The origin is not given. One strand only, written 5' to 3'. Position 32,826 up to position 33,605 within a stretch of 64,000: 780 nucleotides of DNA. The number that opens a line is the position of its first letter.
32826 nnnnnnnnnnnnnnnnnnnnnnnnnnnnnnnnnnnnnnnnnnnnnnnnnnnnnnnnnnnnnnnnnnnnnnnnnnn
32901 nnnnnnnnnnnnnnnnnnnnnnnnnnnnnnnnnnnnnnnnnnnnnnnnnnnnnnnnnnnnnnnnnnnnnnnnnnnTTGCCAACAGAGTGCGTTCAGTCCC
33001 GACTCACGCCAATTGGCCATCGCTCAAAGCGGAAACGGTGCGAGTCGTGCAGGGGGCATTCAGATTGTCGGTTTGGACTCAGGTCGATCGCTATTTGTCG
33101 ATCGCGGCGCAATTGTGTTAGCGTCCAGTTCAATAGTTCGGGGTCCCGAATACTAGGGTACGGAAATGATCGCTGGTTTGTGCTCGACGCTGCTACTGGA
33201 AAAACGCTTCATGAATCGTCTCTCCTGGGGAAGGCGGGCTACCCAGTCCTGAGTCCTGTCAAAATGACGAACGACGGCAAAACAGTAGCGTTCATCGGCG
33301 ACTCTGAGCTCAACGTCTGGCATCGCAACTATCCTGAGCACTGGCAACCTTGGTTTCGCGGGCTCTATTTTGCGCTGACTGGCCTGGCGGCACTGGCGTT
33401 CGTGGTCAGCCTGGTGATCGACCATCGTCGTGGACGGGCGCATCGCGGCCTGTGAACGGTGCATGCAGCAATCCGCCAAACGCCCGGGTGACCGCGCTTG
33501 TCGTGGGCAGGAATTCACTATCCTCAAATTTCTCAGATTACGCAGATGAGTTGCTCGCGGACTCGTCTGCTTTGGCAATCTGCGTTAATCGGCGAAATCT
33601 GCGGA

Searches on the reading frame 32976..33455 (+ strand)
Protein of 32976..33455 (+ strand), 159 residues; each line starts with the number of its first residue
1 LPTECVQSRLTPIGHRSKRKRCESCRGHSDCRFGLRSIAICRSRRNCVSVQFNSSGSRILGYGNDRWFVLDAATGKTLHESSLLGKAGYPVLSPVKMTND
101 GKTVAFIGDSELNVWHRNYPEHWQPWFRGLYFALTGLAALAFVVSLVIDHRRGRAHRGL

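Call 42: search_protein_families(library=pfam, proteins=[window:32976-33455:+], max_evalue=0.01)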
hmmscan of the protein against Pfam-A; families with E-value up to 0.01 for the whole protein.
window:32976-33455:+ (159 aa): 1 family
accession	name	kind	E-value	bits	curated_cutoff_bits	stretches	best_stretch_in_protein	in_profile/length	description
PF23410.3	Beta-prop_VPS8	-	0.0058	16.1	28.9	1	49-118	71-139/358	Vps8 beta-propeller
